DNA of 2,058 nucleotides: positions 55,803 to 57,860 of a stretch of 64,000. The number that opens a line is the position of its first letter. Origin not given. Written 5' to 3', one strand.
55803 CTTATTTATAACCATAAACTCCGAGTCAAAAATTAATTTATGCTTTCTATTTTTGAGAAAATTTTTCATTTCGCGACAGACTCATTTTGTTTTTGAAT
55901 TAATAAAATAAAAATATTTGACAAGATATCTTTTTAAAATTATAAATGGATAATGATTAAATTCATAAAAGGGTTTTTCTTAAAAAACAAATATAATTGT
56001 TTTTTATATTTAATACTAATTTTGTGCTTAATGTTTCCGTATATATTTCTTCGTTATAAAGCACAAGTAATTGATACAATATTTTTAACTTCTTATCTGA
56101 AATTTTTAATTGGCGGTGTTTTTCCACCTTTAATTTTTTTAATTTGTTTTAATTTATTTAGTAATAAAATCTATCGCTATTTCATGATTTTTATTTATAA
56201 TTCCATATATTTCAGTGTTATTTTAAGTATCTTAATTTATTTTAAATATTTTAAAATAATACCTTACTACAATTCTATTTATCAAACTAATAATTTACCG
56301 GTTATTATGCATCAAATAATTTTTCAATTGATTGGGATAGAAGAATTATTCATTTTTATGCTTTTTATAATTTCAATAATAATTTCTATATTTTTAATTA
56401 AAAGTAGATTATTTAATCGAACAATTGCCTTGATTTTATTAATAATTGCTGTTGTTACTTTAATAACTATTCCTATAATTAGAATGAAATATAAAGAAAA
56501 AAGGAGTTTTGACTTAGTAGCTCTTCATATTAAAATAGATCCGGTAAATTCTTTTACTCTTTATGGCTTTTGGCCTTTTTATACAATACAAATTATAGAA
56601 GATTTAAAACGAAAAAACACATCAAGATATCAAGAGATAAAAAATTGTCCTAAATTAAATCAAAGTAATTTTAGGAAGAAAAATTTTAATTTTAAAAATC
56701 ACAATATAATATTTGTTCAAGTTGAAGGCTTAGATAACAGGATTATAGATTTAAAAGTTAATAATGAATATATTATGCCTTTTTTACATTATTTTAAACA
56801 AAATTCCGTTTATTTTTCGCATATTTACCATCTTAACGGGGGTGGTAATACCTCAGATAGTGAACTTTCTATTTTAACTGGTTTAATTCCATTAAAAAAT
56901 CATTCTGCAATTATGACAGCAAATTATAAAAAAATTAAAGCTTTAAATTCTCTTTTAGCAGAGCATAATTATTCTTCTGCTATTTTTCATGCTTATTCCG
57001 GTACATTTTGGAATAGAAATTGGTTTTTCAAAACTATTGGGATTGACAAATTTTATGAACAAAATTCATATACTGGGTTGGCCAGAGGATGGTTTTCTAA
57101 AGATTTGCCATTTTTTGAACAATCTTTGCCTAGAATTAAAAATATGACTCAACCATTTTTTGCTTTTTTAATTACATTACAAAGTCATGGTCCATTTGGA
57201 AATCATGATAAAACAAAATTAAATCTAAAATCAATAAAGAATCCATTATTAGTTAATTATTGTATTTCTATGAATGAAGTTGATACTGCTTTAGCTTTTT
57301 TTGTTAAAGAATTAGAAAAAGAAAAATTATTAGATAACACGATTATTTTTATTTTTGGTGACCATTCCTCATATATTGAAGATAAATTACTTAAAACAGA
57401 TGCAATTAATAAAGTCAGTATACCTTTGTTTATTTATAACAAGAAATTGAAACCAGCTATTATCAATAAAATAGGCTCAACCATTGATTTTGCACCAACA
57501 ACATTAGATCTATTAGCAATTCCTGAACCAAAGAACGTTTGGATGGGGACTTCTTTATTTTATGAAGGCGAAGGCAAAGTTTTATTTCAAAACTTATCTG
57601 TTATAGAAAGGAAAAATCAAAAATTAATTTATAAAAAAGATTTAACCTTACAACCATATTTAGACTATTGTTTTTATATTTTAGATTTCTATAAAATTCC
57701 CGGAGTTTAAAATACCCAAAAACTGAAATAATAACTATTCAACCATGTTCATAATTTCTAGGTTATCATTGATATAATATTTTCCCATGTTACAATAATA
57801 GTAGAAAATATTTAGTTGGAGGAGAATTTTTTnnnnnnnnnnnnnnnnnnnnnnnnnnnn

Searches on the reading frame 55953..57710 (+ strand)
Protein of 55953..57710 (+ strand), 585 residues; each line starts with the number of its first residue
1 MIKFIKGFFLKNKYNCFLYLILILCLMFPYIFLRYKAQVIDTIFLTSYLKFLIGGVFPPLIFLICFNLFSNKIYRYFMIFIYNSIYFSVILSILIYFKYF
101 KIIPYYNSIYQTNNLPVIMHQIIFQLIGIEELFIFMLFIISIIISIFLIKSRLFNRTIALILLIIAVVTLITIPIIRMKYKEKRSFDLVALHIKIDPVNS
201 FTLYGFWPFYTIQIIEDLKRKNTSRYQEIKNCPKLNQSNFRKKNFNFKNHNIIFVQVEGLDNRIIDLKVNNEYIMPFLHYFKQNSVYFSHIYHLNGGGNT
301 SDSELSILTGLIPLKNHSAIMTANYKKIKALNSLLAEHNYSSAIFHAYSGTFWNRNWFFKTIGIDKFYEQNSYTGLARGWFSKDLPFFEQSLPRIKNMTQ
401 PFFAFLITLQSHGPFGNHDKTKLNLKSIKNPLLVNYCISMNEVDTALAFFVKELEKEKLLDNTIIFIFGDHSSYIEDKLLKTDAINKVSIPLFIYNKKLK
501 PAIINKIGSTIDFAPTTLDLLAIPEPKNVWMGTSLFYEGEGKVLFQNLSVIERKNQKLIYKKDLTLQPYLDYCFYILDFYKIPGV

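Call 38: search_protein_families(library=pfam, proteins=[window:55953-57710:+], max_evalue=0.001)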
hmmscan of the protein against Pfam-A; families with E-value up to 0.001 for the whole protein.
window:55953-57710:+ (585 aa): 1 family
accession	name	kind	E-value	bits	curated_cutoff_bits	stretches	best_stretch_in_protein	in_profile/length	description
PF00884.28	Sulfatase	-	8.7e-35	120.9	25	1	251-521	2-299/301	Sulfatase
